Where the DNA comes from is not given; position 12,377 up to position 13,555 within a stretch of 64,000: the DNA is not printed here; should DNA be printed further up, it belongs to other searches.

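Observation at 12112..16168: Viperin-like radical SAM gene next to an 871-aa ankyrin-repeat protein and a RelE-like/Zn-ribbon pair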

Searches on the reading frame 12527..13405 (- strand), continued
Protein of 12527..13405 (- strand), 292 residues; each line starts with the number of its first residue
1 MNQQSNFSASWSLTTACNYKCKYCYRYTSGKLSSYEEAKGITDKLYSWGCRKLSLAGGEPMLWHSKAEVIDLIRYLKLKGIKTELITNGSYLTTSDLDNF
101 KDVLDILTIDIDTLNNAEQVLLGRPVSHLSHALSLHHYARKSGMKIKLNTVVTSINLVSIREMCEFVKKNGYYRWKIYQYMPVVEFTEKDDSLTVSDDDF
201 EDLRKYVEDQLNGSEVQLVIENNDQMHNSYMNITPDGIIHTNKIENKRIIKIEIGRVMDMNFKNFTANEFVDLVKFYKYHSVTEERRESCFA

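Call 25: find_encoding_contigs(protein=P0005, flank=8000, max_places=2)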
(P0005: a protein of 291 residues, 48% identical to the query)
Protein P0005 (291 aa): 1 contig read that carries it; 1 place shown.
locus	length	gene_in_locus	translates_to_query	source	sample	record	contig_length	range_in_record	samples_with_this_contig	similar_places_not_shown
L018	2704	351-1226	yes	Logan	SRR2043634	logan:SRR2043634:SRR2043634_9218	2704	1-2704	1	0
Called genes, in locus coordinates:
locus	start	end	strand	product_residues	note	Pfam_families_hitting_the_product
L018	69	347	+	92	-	PF24732:ParE_like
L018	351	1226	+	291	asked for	PF04055:Radical_SAM, PF13353:Fer4_12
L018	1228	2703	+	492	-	?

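Call 29: find_related_loci(query=A1, collection=genome_contigs, flank=8000)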
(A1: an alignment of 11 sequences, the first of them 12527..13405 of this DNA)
Query A1 (292 aa) in genome_contigs; peptide patterns used: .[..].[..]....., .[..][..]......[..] (x = any residue, [..] = any of these).
160 stretches matched a pattern; 54 encode a relative of the query (tblastn E <= 1e-3); 54 distinct loci.
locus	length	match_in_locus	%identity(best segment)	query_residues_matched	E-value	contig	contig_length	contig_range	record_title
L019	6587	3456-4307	54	1-283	5e-100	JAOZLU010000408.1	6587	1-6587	MAG: Desulfobacterales bacterium isolate GMC2_bin_2_sub GMC2_2619_length_6587_cov_31.531843, whole genome shotgun sequen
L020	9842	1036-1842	37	7-276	1e-51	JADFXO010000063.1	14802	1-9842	MAG: Nitrospirae bacterium isolate nDJH14bin7 nDJH14_bin7_NODE_63_length_14802_cov_1.712641, whole genome shotgun sequen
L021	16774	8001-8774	36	7-263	3e-45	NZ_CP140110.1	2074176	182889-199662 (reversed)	Fervidobacterium thailandense strain FC2004 chromosome, complete genome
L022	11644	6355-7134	35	7-265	5e-42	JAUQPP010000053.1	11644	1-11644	MAG: Thermotogota bacterium isolate JZ-1.bins.120.201901 NODE_4816_length_11644_cov_1.975514, whole genome shotgun seque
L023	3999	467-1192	30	1-242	4e-28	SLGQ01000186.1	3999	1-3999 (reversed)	MAG: Candidatus Sumerlaeota bacterium isolate CSSed165cm_107 CSSed16-5cm-124943, whole genome shotgun sequence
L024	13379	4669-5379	30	7-242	1e-27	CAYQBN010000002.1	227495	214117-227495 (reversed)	MAG TPA_asm: uncultured Spirochaetales bacterium isolate binchicken_co135_5 genome assembly, contig: NODE_92_length_2274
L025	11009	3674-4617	34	7-272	8e-26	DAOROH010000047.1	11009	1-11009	MAG TPA_asm: Fervidobacterium sp. isolate AMR_MDS_5426 NODE_1129_length_11009_cov_17.266204, whole genome shotgun sequen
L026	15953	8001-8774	30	4-264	2e-25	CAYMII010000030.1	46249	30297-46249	MAG TPA_asm: uncultured Rikenellaceae bacterium isolate SRP220891_co4_292 genome assembly, contig: NODE_1190_length_4624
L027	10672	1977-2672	32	7-237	3e-25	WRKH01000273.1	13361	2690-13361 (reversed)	MAG: Turicibacter sp. isolate Th196P1bin2 JGI24700J35501_10930364, whole genome shotgun sequence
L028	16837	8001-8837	28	8-279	9e-25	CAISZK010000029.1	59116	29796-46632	MAG: uncultured Bacteroidetes bacterium isolate AlinenLipids_bin-4460 genome assembly, contig: bin-4460:029/476, whole g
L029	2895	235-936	30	2-242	9e-25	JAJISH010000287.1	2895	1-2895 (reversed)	MAG: Thermoplasmatota archaeon isolate bin211 bin211_SWQ.59.16-18_bin.28.orig_287, whole genome shotgun sequence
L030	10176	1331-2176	29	8-281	2e-23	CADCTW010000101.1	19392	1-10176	MAG: uncultured Gemmatimonadetes bacterium isolate AVDCRST_MAG68 genome assembly, contig: NODE228, whole genome shotgun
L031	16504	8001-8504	34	11-180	7e-22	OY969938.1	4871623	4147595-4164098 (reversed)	MAG: uncultured Chloroflexia bacterium isolate MFD02416.bin.c.1 genome assembly, chromosome: 1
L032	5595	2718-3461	28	8-248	2e-21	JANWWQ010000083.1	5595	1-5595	MAG: Flavobacteriales bacterium isolate SKYG26 NODE_83_length_5595_cov_14.976622, whole genome shotgun sequence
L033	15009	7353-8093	26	9-261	1e-15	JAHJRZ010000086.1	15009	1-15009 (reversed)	MAG: Patescibacteria group bacterium isolate OS_PC_MetaG.mb.175 OS_PC_MetaG.mb.175_k141_790877, whole genome shotgun seq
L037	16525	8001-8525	28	12-182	2e-11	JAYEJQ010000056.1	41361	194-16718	MAG: Patescibacteria group bacterium isolate MAG159 MAG159_56, whole genome shotgun sequence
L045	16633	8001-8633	21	13-216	6e-8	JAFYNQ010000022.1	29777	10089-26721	MAG: Oscillospiraceae bacterium isolate RGIG7255 Water_buffalos_Cecum-4__c91191, whole genome shotgun sequence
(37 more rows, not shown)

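Call 32: find_related_loci(query=A1, collection=viral_contigs, flank=8000)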
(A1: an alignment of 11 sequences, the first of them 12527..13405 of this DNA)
Query A1 (292 aa) in viral_contigs; peptide patterns used: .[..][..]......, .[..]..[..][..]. (x = any residue, [..] = any of these).
385 stretches matched a pattern; 21 encode a relative of the query (tblastn E <= 1e-3); 21 distinct loci.
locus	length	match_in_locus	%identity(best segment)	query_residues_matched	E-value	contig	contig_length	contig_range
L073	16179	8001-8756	29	5-242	6e-28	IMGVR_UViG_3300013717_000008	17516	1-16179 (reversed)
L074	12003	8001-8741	28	11-247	7e-18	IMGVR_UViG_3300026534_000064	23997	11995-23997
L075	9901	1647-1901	38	8-90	6e-9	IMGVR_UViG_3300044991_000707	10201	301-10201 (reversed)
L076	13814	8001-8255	38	8-90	6e-9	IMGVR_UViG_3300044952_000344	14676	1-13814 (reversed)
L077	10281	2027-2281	38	8-90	6e-9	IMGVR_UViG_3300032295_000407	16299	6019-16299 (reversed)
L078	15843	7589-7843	38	8-90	6e-9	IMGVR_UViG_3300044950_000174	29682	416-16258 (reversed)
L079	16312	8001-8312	33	3-100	1e-7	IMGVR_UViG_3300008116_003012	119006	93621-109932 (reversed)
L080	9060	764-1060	31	4-105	8e-7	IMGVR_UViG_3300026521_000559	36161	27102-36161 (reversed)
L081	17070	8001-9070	38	6-99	2e-6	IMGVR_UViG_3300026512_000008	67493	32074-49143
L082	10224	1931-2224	33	10-103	5e-6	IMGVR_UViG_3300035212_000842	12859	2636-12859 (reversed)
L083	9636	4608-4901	33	10-103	5e-6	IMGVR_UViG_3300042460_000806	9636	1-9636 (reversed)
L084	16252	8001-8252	25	1-90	6e-6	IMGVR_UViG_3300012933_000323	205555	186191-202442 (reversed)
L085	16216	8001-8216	38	11-76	6e-6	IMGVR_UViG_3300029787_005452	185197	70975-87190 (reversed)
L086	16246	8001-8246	24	6-85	1e-5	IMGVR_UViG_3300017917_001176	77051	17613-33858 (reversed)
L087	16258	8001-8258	33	10-90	7e-6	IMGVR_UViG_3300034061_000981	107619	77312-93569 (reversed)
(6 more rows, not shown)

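Call 53: search_protein_families(library=ncbifam, proteins=[P0002, P0004, P0006, P0011, L021:7998-8861:+, L023:467-1312:+, L031:7956-8822:+, L033:7275-8174:+, L037:7971-8831:+, L045:7965-8831:+], max_evalue=1e-18)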
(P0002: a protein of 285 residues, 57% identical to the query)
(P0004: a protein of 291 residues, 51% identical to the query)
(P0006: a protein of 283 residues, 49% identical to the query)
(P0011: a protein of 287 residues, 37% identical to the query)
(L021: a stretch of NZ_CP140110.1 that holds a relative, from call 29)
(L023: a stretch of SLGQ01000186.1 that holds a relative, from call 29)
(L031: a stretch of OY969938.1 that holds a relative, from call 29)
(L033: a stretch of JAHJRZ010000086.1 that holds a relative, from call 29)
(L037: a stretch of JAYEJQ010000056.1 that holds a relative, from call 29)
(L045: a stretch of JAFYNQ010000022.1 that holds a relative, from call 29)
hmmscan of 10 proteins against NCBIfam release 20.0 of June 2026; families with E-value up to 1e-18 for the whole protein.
P0002 (285 aa): 5 families
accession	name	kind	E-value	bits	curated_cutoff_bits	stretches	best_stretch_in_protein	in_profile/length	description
NF038283.1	viperin_w_prok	equivalog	7.5e-50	169.7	180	1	8-278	3-277/281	viperin family antiviral radical SAM protein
TIGR04278.1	viperin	exception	2.8e-26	92.3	450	1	6-278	58-330/347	antiviral radical SAM protein viperin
TIGR02666.1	moaA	equivalog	2e-21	76.4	284.05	1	12-210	15-223/336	GTP 3',8-cyclase MoaA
TIGR02668.1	moaA_archaeal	equivalog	3e-20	72.4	325.25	1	11-217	14-220/303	GTP 3',8-cyclase MoaA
TIGR04055.1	rSAM_NirJ2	equivalog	1.5e-19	70.8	500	1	9-218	2-211/326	putative heme d1 biosynthesis radical SAM protein NirJ2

P0004 (291 aa): 2 families
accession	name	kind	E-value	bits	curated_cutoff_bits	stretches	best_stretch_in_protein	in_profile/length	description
NF038283.1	viperin_w_prok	equivalog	2.8e-50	171.1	180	1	8-278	4-278/281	viperin family antiviral radical SAM protein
TIGR04278.1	viperin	exception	3.5e-26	92.1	450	1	7-233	60-291/347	antiviral radical SAM protein viperin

P0006 (283 aa): 4 families
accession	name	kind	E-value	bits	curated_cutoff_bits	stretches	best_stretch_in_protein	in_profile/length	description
NF038283.1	viperin_w_prok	equivalog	3.1e-50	170.9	180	1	9-277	5-277/281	viperin family antiviral radical SAM protein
TIGR02666.1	moaA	equivalog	6.8e-23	81.2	284.05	1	11-206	15-220/336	GTP 3',8-cyclase MoaA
TIGR02668.1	moaA_archaeal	equivalog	1.9e-21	76.3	325.25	1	11-202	15-209/303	GTP 3',8-cyclase MoaA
TIGR04278.1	viperin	exception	3.2e-19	69.1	450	1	10-232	63-290/347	antiviral radical SAM protein viperin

P0011 (287 aa): 2 families
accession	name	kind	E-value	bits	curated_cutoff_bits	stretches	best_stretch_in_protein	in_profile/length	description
NF038283.1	viperin_w_prok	equivalog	3.1e-46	157.8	180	1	3-273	3-279/281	viperin family antiviral radical SAM protein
TIGR04278.1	viperin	exception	8.9e-21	74.3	450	1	4-273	61-332/347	antiviral radical SAM protein viperin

L021:7998-8861:+ (287 aa): 1 family
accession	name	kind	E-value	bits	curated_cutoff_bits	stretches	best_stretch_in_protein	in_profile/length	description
NF038283.1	viperin_w_prok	equivalog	3.1e-49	167.6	180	1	2-238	2-245/281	viperin family antiviral radical SAM protein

L023:467-1312:+ (281 aa): 11 families
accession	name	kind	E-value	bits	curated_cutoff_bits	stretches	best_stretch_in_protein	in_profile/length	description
NF038283.1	viperin_w_prok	equivalog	8.2e-86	287.6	180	1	6-276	2-280/281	viperin family antiviral radical SAM protein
TIGR04278.1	viperin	exception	1.4e-47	162.4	450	1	3-281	56-338/347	antiviral radical SAM protein viperin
TIGR02666.1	moaA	equivalog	6.1e-26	91.2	284.05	1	12-178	16-185/336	GTP 3',8-cyclase MoaA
TIGR04055.1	rSAM_NirJ2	equivalog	2.2e-22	80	500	1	9-164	3-153/326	putative heme d1 biosynthesis radical SAM protein NirJ2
TIGR02668.1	moaA_archaeal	equivalog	1e-21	77.2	325.25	1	8-193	12-193/303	GTP 3',8-cyclase MoaA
NF045574.1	sacti_mat_StsB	exception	3.3e-20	72.4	625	1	9-207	99-290/466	StsB family radical SAM/SPASM domain sactipeptide maturase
TIGR04545.1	rSAM_ahbD_hemeb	equivalog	4.8e-20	72.3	500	1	8-190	2-182/339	heme b synthase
TIGR04317.1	W_rSAM_matur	equivalog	8.6e-20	71.1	380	1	10-126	8-124/349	tungsten cofactor oxidoreductase radical SAM maturase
TIGR02109.1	PQQ_syn_pqqE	equivalog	2.4e-19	69.5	381.35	1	3-161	4-158/358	pyrroloquinoline quinone biosynthesis protein PqqE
NF001199.0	PRK00164.2-1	equivalog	4.5e-19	68.7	231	1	7-188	13-189/308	GTP 3',8-cyclase MoaA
TIGR04053.2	TIGR04053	equivalog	9.9e-19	67.8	395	0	2-189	4-192/366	TIGR04053 family radical SAM/SPASM domain-containing protein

L031:7956-8822:+ (288 aa): 3 families
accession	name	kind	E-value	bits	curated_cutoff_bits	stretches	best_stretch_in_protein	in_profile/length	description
NF038283.1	viperin_w_prok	equivalog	1.1e-26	93.6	180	1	13-206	3-207/281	viperin family antiviral radical SAM protein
TIGR04545.1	rSAM_ahbD_hemeb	equivalog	4.8e-19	69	500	1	14-183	2-175/339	heme b synthase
TIGR04055.1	rSAM_NirJ2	equivalog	8.4e-19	68.3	500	0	14-192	2-182/326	putative heme d1 biosynthesis radical SAM protein NirJ2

L033:7275-8174:+ (299 aa): 3 families
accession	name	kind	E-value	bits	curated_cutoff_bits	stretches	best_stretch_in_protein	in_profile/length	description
NF038283.1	viperin_w_prok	equivalog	8.4e-24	84.2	180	1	26-259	3-250/281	viperin family antiviral radical SAM protein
TIGR04317.1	W_rSAM_matur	equivalog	6.7e-22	78.1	380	1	30-235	9-228/349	tungsten cofactor oxidoreductase radical SAM maturase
NF001199.0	PRK00164.2-1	equivalog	3.2e-19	69.2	231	1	26-263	11-252/308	GTP 3',8-cyclase MoaA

L037:7971-8831:+ (286 aa): 2 families
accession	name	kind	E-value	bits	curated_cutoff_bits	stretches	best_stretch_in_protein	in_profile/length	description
NF038283.1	viperin_w_prok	equivalog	1.4e-26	93.3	180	1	10-248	6-245/281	viperin family antiviral radical SAM protein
TIGR04317.1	W_rSAM_matur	equivalog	2e-23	83.1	380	1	7-185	5-186/349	tungsten cofactor oxidoreductase radical SAM maturase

L045:7965-8831:+ (288 aa): 2 families
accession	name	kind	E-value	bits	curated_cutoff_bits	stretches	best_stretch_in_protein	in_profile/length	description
NF038283.1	viperin_w_prok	equivalog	1e-22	80.7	180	1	10-216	5-215/281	viperin family antiviral radical SAM protein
TIGR04317.1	W_rSAM_matur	equivalog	5.9e-19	68.4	380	0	11-183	8-181/349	tungsten cofactor oxidoreductase radical SAM maturase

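Call 63: list_cluster_members(proteins=[P0121, P0123, window:12527-13405:-, window:12297-12539:-])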
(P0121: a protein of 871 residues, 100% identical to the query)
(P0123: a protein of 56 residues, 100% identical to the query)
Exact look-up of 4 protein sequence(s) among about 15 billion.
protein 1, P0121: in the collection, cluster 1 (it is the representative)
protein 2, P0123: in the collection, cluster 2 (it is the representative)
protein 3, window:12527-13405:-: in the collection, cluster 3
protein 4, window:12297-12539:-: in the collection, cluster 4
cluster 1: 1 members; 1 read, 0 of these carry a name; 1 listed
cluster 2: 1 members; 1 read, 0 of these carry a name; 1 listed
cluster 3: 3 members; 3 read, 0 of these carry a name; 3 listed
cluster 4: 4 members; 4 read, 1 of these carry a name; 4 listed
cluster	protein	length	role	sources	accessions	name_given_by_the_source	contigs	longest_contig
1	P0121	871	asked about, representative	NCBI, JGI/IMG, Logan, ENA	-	-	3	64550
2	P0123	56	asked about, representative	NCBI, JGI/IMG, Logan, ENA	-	-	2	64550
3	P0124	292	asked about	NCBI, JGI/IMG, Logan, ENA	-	-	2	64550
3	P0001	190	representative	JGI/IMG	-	-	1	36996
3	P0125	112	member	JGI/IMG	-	-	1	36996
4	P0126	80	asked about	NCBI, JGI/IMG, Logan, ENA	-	-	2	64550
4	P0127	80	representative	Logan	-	-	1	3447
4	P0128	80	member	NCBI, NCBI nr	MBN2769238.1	MAG: hypothetical protein JXR90_00930 [Spirochaetes bacterium] | hypothetical protein [Spirochaetota bacterium]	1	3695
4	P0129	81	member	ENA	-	-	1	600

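Call 68: search_protein_families(library=pfam, proteins=[L010:555-3734:+, L017:1419-3188:+, L021:8888-10810:+, L021:5937-7664:+, L021:10844-11842:+, L020:1906-3705:+, L008:2496-3632:+, L023:183-470:+, L023:1622-2488:+, L023:2512-3723:+], max_evalue=0.05)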
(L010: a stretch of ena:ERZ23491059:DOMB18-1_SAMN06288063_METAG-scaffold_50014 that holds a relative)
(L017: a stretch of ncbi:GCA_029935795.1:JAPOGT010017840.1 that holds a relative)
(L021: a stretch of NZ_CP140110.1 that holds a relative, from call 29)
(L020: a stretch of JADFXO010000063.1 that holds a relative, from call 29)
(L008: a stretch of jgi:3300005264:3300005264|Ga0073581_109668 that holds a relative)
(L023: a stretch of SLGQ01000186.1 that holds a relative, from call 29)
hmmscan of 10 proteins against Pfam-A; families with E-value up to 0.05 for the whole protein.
L010:555-3734:+ (1059 aa): 0 families

L017:1419-3188:+ (590 aa): 0 families

L021:8888-10810:+ (640 aa): 3 families
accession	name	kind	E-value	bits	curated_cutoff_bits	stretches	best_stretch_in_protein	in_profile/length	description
PF22362.1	Ago_MID_bact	-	1.4e-26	94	27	1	270-432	6-170/172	Argonaute, middle domain, bacteria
PF22136.2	MpAgo_N-like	-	9.5e-24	83.8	27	1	17-78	2-63/65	Bacterial argonaute protein N-terminal domain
PF02171.23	Piwi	-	2.5e-11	43.8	28.9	2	430-527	69-168/302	Piwi domain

L021:5937-7664:+ (575 aa): 7 families
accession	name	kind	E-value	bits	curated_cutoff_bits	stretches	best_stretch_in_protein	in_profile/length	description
PF22548.2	AEP-TOTE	-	1.7e-41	142.7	27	1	135-337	3-229/230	TOTE conflict system, Archaeo-Eukaryotic Primase domain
PF01896.25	DNA_primase_S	-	8.2e-06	26.7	26.8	1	195-311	1-162/163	DNA primase small subunit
PF21686.3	LigD_Prim-Pol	-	3.1e-05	24.1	27.4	1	211-269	115-173/254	LigD, primase-polymerase domain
PF13174.12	TPR_6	-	0.00058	20.8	26.3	0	53-81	2-30/33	Tetratricopeptide repeat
PF14559.12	TPR_19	-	0.0027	18.4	25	1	30-79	4-53/68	Tetratricopeptide repeat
PF22924.1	ACOX_C_alpha1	-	0.04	14.1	27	0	67-117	39-87/169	Acyl-CoA oxidase, C-alpha1 domain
PF04212.24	MIT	-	0.042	14.4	30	0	21-43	8-30/66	MIT (microtubule interacting and transport) domain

L021:10844-11842:+ (332 aa): 2 families
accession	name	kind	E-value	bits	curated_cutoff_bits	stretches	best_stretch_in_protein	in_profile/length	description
PF01867.21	Cas_Cas1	-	1.2e-89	300.6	22.3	1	3-287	1-283/283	CRISPR associated protein Cas1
PF00162.24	PGK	-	0.024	14.1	27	1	30-110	18-93/379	Phosphoglycerate kinase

L020:1906-3705:+ (599 aa): 0 families

L008:2496-3632:+ (378 aa): 0 families

L023:183-470:+ (95 aa): 1 family
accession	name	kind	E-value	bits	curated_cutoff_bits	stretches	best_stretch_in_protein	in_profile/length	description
PF14076.12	DUF4258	-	0.0003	21.5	25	1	7-75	2-70/71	Domain of unknown function (DUF4258)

L023:1622-2488:+ (288 aa): 2 families
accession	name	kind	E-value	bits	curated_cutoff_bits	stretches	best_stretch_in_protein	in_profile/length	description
PF00168.36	C2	-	1.5e-05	25.6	22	1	184-256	17-91/104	C2 domain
PF01391.23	Collagen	-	0.00046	20.3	27.2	1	101-137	10-46/60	Collagen triple helix repeat (20 copies)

L023:2512-3723:+ (403 aa): 3 families
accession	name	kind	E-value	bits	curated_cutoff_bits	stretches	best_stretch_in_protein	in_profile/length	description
PF00089.32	Trypsin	-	3.1e-24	86.5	20.6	1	59-256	23-220/220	Trypsin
PF13948.11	DUF4215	-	2.3e-15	57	27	2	355-383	20-47/47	Domain of unknown function (DUF4215)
PF13365.12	Trypsin_2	-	6.5e-06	27.4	27.6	1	64-222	1-138/144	Trypsin-like peptidase domain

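Call 82: search_protein_families(library=padloc, proteins=[L004:6106-9747:+, L010:555-3734:+, L007:1015-3324:+, L017:1419-3188:+, L020:1906-3705:+, L008:2496-3632:+, L094:437-1012:+, L094:1297-3399:+, L004:4947-5225:+, L023:183-470:+], max_evalue=0.01)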
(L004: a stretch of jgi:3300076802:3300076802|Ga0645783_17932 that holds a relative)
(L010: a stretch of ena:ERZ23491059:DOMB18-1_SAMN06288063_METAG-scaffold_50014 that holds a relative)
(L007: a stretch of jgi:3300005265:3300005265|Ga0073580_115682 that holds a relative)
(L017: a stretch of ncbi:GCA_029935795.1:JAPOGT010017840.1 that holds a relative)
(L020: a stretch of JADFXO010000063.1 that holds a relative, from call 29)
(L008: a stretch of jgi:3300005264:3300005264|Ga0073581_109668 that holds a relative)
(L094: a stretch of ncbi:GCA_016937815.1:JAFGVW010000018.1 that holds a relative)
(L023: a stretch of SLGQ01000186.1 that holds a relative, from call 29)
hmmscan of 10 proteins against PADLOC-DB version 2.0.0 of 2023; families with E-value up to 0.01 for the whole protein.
L004:6106-9747:+ (1213 aa): 0 families

L010:555-3734:+ (1059 aa): 0 families

L007:1015-3324:+ (769 aa): 0 families

L017:1419-3188:+ (590 aa): 0 families

L020:1906-3705:+ (599 aa): 0 families

L008:2496-3632:+ (378 aa): 0 families

L094:437-1012:+ (191 aa): 0 families

L094:1297-3399:+ (700 aa): 0 families

L004:4947-5225:+ (92 aa): 0 families

L023:183-470:+ (95 aa): 0 families

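Call 87: predict_structure(alignment_id=A6)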
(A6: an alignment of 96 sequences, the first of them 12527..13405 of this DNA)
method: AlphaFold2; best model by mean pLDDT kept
length: 292 residues; sequences in the alignment: 96
mean_pLDDT: 93.8   pTM: 0.91
mean pLDDT of the five models: 93.8, 93.5, 93.5, 92.8, 92.5
residues with pLDDT >= 90: 263; 70-90: 17; 50-70: 4; < 50: 8
segments of 3 or more residues with pLDDT < 50: 286-292
pLDDT, mean of each block of 10 residues (from residue 1): 79 95 89 97 98 95 96 98 94 95 96 98 96 97 97 98 97 97 93 97 98 97 93 97 95 97 97 94 61 35
secondary structure, 60 per line:
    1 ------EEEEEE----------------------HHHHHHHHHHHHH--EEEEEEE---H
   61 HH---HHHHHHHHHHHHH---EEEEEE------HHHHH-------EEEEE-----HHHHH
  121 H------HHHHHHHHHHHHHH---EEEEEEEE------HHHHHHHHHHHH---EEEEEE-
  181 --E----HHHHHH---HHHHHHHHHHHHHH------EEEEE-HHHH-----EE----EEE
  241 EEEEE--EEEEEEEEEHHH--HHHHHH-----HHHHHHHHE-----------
elements in order: E7-12 H35-47 E50-56 H66-78 E82-87 H94-98 E106-110 H116-121 H128-141 E145-152 H159-170 E174-179 H188-193 H197-210 E217-221 H223-226 E238-245 E248-256 H262-267 H273-280
